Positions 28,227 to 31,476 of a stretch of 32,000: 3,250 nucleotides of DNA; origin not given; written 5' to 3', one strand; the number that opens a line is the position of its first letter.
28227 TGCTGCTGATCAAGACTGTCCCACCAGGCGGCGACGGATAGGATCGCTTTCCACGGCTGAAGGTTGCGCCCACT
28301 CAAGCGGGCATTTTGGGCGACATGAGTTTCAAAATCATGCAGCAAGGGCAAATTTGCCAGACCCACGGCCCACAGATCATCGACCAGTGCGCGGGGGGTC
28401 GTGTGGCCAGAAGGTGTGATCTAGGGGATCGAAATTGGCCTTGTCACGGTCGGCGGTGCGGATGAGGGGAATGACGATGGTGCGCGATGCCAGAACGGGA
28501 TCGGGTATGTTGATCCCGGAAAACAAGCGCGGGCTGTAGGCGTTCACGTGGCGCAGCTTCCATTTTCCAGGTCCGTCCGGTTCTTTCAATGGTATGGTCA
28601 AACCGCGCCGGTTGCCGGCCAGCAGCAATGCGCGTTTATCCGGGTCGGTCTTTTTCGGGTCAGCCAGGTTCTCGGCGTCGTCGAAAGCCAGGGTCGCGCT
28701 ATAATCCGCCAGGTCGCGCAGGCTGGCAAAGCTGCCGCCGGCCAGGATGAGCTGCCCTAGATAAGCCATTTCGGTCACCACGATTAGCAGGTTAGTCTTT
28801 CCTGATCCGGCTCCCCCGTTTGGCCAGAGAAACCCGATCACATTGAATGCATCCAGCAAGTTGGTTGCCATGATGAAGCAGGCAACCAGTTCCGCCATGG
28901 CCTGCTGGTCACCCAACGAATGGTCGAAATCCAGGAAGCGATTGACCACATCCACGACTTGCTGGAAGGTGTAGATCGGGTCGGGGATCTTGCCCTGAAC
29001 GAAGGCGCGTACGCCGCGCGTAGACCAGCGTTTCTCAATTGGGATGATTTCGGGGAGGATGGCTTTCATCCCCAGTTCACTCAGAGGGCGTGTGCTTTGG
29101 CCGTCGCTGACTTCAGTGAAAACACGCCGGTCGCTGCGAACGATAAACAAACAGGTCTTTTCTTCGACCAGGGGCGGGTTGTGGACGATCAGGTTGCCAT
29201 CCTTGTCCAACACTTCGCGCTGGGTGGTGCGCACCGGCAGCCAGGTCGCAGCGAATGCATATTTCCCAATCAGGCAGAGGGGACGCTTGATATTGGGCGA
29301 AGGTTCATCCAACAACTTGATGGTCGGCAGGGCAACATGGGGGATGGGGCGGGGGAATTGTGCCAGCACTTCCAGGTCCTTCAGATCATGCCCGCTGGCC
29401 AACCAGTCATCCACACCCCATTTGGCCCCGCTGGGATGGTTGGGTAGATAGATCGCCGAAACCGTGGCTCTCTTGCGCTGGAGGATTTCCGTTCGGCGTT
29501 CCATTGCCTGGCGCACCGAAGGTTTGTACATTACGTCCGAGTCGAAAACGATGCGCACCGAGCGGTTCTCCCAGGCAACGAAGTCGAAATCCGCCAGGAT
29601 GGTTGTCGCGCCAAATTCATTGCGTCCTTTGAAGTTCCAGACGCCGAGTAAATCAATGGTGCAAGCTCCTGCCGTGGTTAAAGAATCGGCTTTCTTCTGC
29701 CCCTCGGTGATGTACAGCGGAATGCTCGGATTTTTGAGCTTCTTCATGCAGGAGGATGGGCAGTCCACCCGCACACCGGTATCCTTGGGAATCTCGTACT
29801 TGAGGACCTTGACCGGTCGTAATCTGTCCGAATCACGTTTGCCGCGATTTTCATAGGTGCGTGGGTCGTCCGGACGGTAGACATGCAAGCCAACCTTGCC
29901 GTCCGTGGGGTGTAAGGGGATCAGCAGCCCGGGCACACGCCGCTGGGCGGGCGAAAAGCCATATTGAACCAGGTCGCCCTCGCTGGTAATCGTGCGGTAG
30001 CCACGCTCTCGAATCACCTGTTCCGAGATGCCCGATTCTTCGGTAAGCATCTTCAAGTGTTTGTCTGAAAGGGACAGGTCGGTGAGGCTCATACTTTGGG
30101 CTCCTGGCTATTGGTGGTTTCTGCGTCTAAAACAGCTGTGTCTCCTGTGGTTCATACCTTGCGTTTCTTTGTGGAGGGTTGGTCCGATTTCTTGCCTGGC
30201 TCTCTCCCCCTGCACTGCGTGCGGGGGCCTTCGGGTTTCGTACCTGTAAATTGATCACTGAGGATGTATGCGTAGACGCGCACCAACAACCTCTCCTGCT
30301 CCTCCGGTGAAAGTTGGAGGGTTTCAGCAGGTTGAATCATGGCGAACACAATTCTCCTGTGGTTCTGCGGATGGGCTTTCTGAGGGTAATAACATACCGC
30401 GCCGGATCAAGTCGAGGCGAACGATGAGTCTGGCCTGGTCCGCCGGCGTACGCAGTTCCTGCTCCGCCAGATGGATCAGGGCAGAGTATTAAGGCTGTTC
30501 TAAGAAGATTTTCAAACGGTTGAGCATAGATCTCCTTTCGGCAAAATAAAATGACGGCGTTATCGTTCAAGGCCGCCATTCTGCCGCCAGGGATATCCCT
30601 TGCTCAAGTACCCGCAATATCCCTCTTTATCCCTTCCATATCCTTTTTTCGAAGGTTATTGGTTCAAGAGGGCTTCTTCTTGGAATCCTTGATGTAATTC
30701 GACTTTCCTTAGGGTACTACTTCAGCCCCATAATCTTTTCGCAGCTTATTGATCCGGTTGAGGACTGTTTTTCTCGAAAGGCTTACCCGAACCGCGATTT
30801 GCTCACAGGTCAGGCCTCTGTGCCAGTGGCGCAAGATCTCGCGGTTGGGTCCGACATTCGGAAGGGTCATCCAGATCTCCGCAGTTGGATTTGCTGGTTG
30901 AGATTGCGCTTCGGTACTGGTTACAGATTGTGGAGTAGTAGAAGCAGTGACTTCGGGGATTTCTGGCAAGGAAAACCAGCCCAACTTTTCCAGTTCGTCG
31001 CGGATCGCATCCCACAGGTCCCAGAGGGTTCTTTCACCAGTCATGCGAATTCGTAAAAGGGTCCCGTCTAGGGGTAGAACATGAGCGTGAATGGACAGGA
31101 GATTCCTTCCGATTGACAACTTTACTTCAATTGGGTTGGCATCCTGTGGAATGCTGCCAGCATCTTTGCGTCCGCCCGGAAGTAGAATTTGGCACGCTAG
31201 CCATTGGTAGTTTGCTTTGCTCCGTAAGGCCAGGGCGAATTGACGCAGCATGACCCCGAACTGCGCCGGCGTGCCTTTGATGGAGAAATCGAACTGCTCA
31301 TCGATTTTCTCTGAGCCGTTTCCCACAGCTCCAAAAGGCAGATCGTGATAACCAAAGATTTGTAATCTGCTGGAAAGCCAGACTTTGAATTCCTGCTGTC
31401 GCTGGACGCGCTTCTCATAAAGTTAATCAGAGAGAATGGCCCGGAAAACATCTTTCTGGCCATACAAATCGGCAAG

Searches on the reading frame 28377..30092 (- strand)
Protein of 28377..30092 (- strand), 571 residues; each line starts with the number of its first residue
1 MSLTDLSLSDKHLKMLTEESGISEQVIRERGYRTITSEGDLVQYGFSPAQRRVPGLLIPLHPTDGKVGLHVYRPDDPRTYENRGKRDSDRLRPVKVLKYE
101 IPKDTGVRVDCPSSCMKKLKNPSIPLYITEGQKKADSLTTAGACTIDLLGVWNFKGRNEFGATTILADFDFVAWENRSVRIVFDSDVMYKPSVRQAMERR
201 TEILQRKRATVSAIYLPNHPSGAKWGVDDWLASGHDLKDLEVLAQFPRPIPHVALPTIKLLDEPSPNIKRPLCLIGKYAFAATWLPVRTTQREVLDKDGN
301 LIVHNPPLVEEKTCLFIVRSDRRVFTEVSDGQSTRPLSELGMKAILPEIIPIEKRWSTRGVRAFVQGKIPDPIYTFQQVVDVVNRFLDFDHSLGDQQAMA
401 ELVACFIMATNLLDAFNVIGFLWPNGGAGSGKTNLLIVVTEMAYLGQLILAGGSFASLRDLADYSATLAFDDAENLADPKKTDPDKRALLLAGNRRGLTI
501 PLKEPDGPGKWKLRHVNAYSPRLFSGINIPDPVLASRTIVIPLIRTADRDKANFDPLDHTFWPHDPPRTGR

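Call 37: search_protein_families(library=pfam, proteins=[window:28377-30092:-], max_evalue=0.01)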
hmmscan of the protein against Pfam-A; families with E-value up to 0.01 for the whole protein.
window:28377-30092:- (571 aa): 1 family
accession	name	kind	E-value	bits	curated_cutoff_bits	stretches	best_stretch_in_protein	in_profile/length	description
PF12965.13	DUF3854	-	6.9e-20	71.7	23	1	119-233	6-125/130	Domain of unknown function (DUF3854)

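Call 38: search_protein_families(library=phrogs, proteins=[window:28377-30092:-], max_evalue=0.001)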
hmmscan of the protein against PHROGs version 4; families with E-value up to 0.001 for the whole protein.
window:28377-30092:- (571 aa): 0 families

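Call 65: search_protein_families(library=ncbifam, proteins=[window:28377-30092:-], max_evalue=0.001)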
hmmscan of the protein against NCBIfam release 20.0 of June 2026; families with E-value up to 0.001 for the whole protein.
window:28377-30092:- (571 aa): 0 families

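Call 67: search_dna_similar(query=window:28377-30092:-, collection=plasmids, mode=protein, max_rows=8)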
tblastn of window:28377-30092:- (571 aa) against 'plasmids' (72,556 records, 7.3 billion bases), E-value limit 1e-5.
Records with a match: 7; places in all: 7; records where one place covers at least 80% of the query: 0.
Best place of each record, by identity: <60% 7.
By first word of the organism name: Picosynechococcus 2; Streptomyces 1; Gloeothece 1; Halotia 1; Synechococcus 1; Nostoc 1.
By predicted mobility (MOB-suite, as given by PLSDB): non-mobilizable 6; conjugative 1.
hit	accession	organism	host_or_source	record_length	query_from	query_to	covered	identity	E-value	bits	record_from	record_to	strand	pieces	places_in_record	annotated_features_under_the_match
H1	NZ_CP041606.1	Streptomyces sp. S1D4-14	Isolated strain,Microscale soil grain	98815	8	249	42%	29.2%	1e-14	86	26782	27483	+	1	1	phage/plasmid primase, P4 family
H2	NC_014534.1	Gloeothece verrucosa PCC 7822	fresh water in rice field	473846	4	214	37%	27.1%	5e-7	61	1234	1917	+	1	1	DUF3854 domain-containing protein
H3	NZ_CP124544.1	Halotia branconii CENA392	Monoisolate,Whale bone on the ...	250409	32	233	35%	28.0%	4e-6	58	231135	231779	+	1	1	DUF3854 domain-containing protein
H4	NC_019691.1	Synechococcus sp. PCC 7502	-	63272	77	233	27%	29.1%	1e-7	62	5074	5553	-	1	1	plasmid replication protein, CyRepA1 family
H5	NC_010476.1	Picosynechococcus sp. PCC 7002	-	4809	119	250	23%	31.9%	9e-6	56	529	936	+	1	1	plasmid replication protein, CyRepA1 family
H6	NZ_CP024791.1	Nostoc flagelliforme CCNUN1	cell culture,desert soil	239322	73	233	28%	25.7%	4e-6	57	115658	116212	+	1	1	plasmid replication protein, CyRepA1 family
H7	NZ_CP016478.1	Picosynechococcus sp. PCC 7117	cell culture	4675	119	229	19%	33.3%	7e-6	57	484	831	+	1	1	plasmid replication protein, CyRepA1 family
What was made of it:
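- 28377..30092 (-): DUF3854 protein, 571 aa, a probable replication initiator or primase. This is why I call the element plasmid-like. Pfam DUF3854 E=6.9e-20 (call 37). tblastn hits are to genes annotated 'plasmid replication protein, CyRepA1 family' and 'phage/plasmid primase, P4 family' (call 67).
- Closest known: Cyanobacterial CyRepA-type plasmids and P4-like primase elements. Same: The element's 571-aa DUF3854 protein resembles their replication proteins at 26-33% identity over the Toprim-like region (call 67).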

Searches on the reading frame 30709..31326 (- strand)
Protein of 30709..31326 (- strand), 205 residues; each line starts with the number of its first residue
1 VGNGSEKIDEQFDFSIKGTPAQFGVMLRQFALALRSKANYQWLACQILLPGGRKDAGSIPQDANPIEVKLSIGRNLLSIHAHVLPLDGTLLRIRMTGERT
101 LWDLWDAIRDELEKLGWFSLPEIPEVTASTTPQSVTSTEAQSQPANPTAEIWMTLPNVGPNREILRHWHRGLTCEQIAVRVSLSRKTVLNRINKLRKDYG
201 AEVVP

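Call 6: find_encoding_contigs(protein=window:30709-31326:-, flank=10000, max_places=6)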
Protein window:30709-31326:- (205 aa): 5 contigs read that carry it; 5 places shown.
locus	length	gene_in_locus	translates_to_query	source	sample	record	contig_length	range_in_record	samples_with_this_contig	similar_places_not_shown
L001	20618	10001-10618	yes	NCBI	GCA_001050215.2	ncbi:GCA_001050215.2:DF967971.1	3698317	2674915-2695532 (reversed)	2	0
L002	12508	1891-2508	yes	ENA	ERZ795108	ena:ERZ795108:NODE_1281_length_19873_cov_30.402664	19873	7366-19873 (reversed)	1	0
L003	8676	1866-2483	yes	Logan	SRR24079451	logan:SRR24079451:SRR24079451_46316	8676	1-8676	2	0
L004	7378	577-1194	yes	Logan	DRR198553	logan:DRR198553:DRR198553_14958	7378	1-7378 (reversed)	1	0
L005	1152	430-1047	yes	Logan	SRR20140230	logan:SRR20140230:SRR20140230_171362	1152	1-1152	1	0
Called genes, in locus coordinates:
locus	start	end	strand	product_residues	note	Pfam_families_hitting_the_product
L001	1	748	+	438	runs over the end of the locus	-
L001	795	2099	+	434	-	PF01018:GTP1_OBG, PF01926:MMR_HSR1, PF02421:FeoB_N, PF09269:DUF1967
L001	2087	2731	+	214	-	PF01467:CTP_transf_like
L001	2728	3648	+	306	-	PF26550:Tricorn_2nd (faint)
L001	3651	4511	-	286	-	PF17115:Toast_rack_N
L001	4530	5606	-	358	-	PF04519:Bactofilin (faint)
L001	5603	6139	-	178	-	-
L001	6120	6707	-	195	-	PF07638:Sigma70_ECF (weak), PF04542:Sigma70_r2, PF08281:Sigma70_r4_2, PF04545:Sigma70_r4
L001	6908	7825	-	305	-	PF00892:EamA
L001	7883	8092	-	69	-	PF07311:Dodecin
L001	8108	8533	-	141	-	PF00472:RF-1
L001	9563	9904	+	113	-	-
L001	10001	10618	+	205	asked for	-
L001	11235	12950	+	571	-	PF12965:DUF3854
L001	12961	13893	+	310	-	-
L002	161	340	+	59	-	-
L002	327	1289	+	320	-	-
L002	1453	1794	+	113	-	-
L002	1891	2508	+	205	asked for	-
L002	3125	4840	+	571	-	PF12965:DUF3854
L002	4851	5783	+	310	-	-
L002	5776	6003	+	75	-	-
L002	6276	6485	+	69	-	-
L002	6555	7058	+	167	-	-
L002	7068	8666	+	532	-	PF00239:Resolvase, PF07508:Recombinase, PF13408:Zn_ribbon_recom (weak)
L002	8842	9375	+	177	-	PF03703:bPH_2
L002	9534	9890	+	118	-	PF00076:RRM_1, PF13893:RRM_5 (weak)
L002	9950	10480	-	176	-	PF04229:GrpB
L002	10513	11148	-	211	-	PF01712:dNK, PF13238:AAA_18 (weak)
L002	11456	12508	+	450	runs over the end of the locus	PF07690:MFS_1, PF13347:MFS_2, PF11700:ATG22, PF07690:MFS_1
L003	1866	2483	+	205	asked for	-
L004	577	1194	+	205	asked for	-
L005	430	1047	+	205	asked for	-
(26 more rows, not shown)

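Call 37: search_protein_families(library=pfam, proteins=[window:30709-31326:-, L002:327-1289:+, L002:161-340:+], max_evalue=0.01)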
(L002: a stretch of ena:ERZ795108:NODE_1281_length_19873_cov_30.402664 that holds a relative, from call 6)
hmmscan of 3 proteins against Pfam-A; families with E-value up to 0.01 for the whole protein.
window:30709-31326:- (205 aa): 5 families
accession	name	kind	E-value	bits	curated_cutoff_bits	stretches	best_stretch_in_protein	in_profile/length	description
PF13412.12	HTH_24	-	0.00045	20.2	21.9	1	170-198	16-44/48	Winged helix-turn-helix DNA-binding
PF00196.25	GerE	-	0.0015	18.5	23.5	1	162-190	8-36/57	Bacterial regulatory proteins, luxR family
PF08279.18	HTH_11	-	0.0018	18.6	25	1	164-199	8-42/55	HTH domain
PF13404.12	HTH_AsnC-type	-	0.0039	17.4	27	1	175-196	21-42/42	AsnC-type helix-turn-helix domain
PF13384.12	HTH_23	-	0.0041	17.4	24.6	1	163-197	9-43/50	Homeodomain-like domain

L002:327-1289:+ (320 aa): 0 families

L002:161-340:+ (59 aa): 0 families

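Call 38: search_protein_families(library=phrogs, proteins=[window:30709-31326:-, L002:327-1289:+, L002:161-340:+], max_evalue=0.001)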
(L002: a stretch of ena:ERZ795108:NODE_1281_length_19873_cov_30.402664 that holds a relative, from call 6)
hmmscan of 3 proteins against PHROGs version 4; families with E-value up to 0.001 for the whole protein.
window:30709-31326:- (205 aa): 0 families

L002:327-1289:+ (320 aa): 1 family
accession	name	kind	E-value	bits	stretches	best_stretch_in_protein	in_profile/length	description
phrog_1914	-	unknown function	7.4e-05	23.5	1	199-300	81-180/222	-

L002:161-340:+ (59 aa): 1 family
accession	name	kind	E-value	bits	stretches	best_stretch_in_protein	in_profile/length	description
phrog_7586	-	unknown function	0.00011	23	1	3-35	25-57/61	-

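Call 39: find_homologous_proteins(query=window:30709-31326:-, max_evalue=0.00001)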
Query window:30709-31326:- (205 aa): 17 proteins with E <= 0.00001 among 226 candidates.
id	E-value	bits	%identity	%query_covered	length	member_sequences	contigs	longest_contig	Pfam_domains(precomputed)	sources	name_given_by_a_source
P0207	1.0e-103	364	81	98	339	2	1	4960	-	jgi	jgi:hypothetical protein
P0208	5.4e-103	361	81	98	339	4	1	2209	-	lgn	-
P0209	1.0e-92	328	72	100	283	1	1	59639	-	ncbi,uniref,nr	ncbi:hypothetical protein ADN00_01290 [Ornatilinea apprima]|uniref:Uncharacterized protein n=1 Tax=O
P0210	1.1e-92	328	70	98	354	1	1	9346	-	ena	-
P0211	2.0e-82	294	65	100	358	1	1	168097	-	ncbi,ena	-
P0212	7.8e-82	292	67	98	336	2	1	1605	-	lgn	-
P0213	6.5e-79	283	63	100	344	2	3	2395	-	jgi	-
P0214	4.1e-76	273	63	99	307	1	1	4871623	-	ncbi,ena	-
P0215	7.7e-75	269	61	100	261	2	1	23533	-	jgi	-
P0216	2.5e-68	248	56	96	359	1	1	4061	-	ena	-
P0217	1.6e-49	187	67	62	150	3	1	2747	-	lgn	-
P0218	5.8e-49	185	67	62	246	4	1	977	-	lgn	-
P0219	5.4e-48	182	57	70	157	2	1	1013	-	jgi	jgi:hypothetical protein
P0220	6.5e-48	181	49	93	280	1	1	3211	-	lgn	-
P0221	2.6e-42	163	52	73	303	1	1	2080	-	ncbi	ncbi:MAG: hypothetical protein ABFD50_00420, partial [Smithella sp.]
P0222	2.0e-41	160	41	99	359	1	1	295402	-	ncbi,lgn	-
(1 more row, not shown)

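Call 40: find_encoding_contigs(protein=P0209, flank=10000, max_places=2)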
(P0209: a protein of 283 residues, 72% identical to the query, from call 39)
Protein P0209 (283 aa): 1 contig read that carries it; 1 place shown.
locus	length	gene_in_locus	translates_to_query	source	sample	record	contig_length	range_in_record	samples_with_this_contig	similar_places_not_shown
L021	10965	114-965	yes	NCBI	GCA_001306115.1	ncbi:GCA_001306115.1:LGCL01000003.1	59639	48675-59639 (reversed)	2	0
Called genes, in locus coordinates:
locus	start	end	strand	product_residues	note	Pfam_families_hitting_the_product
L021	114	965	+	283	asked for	-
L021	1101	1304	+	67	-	-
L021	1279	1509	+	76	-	-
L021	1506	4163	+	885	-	PF12965:DUF3854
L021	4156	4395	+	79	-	-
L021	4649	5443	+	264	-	PF13412:HTH_24 (weak), PF13551:HTH_29 (faint)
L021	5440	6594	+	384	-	PF00239:Resolvase, PF07508:Recombinase, PF13408:Zn_ribbon_recom (weak)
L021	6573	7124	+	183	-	PF18822:CdvA (weak)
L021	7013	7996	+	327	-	PF22700:MVD-like_N, PF00288:GHMP_kinases_N, PF18376:MDD_C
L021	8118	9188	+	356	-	PF02163:Peptidase_M50, PF00595:PDZ, PF13180:PDZ_2, PF17820:PDZ_6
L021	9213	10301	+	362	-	PF13513:HEAT_EZ (faint), PF13646:HEAT_2, PF02985:HEAT (faint), PF00514:Arm (faint), PF13646:HEAT_2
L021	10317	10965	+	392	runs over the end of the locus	PF13485:Peptidase_MA_2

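Call 41: find_encoding_contigs(protein=P0211, flank=10000, max_places=2)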
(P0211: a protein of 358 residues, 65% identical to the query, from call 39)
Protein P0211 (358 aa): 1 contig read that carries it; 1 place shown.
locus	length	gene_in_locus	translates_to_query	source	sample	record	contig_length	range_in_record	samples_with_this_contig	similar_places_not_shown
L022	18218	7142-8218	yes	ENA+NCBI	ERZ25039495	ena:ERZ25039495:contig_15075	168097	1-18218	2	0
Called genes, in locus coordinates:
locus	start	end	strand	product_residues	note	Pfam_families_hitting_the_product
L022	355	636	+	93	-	-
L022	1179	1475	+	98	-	-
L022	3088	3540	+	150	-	PF00702:Hydrolase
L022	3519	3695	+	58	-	-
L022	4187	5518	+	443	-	PF22548:AEP-TOTE, PF00270:DEAD, PF04851:ResIII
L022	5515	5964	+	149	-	-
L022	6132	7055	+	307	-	-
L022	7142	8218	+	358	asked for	-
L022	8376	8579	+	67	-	-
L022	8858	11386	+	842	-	PF12965:DUF3854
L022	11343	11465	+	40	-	-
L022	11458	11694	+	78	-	-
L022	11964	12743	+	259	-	PF13412:HTH_24 (weak), PF13551:HTH_29 (weak)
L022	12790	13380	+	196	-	PF00239:Resolvase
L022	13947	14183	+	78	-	-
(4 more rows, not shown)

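Call 42: find_encoding_contigs(protein=P0214, flank=10000, max_places=2)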
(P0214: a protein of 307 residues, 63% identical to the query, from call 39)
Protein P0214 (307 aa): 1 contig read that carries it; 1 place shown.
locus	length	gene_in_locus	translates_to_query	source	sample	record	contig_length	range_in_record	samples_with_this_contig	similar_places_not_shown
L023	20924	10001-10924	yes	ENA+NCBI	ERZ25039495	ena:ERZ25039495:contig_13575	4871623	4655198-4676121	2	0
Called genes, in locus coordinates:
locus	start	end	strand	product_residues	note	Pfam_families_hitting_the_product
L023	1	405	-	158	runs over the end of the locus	PF04851:ResIII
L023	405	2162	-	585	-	PF01555:N6_N4_Mtase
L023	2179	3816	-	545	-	PF10592:AIPR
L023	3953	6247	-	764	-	PF02463:SMC_N (weak), PF13166:AAA_13 (faint), PF13175:AAA_15 (faint), PF13476:AAA_23, PF13304:AAA_21 (faint)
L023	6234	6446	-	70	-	-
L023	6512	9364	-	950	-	PF00176:SNF2-rel_dom, PF00270:DEAD, PF04851:ResIII, PF00271:Helicase_C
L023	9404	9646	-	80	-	PF13443:HTH_26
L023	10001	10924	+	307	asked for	-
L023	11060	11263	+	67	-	-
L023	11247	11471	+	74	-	-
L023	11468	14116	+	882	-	PF12965:DUF3854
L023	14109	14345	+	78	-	-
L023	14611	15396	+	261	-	-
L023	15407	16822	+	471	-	PF00239:Resolvase, PF07508:Recombinase, PF13408:Zn_ribbon_recom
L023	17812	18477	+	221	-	-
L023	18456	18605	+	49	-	-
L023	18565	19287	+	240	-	PF08843:AbiEii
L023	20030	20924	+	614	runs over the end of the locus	PF13520:AA_permease_2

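Call 46: find_encoding_contigs(protein=P0215, flank=10000, max_places=2)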
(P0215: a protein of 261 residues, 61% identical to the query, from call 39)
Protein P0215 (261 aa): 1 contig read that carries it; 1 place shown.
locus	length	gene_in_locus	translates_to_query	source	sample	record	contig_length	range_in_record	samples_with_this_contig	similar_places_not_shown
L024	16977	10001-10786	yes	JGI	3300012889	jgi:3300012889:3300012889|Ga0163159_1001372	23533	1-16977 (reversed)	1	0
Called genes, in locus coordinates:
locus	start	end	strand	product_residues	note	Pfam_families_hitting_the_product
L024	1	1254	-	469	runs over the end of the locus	PF00145:DNA_methylase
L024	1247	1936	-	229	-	PF00730:HhH-GPD (weak)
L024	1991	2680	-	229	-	PF19866:DUF6339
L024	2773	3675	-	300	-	-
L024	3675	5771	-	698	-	-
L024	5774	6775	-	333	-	PF14390:DUF4420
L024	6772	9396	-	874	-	PF10593:Z1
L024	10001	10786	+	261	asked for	-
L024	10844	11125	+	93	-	-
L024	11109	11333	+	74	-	-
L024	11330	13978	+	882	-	PF12965:DUF3854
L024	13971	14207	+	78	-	-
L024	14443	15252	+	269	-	-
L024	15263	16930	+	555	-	PF00239:Resolvase, PF07508:Recombinase, PF13408:Zn_ribbon_recom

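Call 47: find_encoding_contigs(protein=P0210, flank=10000, max_places=2)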
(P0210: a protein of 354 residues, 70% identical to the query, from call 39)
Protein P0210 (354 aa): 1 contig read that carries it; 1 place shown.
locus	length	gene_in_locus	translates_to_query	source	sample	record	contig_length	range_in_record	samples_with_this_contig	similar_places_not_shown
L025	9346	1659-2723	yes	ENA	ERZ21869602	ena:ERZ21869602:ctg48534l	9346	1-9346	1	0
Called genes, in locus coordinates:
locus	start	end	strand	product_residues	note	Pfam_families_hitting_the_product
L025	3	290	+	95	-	?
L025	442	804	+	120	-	PF13683:rve_3, PF13333:rve_2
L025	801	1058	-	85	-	-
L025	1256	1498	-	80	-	PF13443:HTH_26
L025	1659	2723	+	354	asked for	-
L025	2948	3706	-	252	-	PF13340:DUF4096, PF01609:DDE_Tnp_1, PF13586:DDE_Tnp_1_2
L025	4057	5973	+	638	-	PF12965:DUF3854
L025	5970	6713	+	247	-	-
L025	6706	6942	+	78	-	-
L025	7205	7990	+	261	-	PF13551:HTH_29 (faint), PF13412:HTH_24 (weak)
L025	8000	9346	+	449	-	?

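Call 48: find_encoding_contigs(protein=P0222, flank=10000, max_places=2)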
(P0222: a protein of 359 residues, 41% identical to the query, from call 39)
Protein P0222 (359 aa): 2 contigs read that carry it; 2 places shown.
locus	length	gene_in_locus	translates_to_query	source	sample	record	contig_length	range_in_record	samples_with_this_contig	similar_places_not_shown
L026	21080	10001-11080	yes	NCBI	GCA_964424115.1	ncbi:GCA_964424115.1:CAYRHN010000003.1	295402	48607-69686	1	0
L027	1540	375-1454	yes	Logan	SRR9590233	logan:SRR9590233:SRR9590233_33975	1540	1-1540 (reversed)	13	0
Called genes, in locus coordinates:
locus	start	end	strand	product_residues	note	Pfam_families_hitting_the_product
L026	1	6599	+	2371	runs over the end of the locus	PF03534:SpvB (faint), PF20041:DUF6443 (weak), PF05593:RHS_repeat (weak), PF25023:TEN_YD-shell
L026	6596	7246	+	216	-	-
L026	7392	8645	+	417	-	PF25023:TEN_YD-shell (weak), PF21111:CDI_toxin_EC869_like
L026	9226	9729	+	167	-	PF25023:TEN_YD-shell (faint), PF05593:RHS_repeat (weak)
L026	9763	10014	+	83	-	-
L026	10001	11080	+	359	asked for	-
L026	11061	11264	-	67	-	-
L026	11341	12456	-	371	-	PF26550:Tricorn_2nd (weak), PF14583:Pectate_lyase22 (faint), PF23381:Beta-prop_IFT122_1st (faint), PF25174:Beta-prop_THOC3 (faint), PF26549:Tricorn_N, PF07676:PD40 (weak), PF26550:Tricorn_2nd, PF26549:Tricorn_N (weak), +1 more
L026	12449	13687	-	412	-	PF25023:TEN_YD-shell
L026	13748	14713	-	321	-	PF26549:Tricorn_N (faint), PF26550:Tricorn_2nd (faint), PF23414:Beta-prop_EML_2 (faint), PF25174:Beta-prop_THOC3 (faint), PF07676:PD40 (faint)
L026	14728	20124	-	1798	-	PF25023:TEN_YD-shell (weak), PF05593:RHS_repeat, PF25023:TEN_YD-shell (weak), PF05593:RHS_repeat, PF25023:TEN_YD-shell, PF05593:RHS_repeat, PF25023:TEN_YD-shell, PF12671:Amidase_6, +3 more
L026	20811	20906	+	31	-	-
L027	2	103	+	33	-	?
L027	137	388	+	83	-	-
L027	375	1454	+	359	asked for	-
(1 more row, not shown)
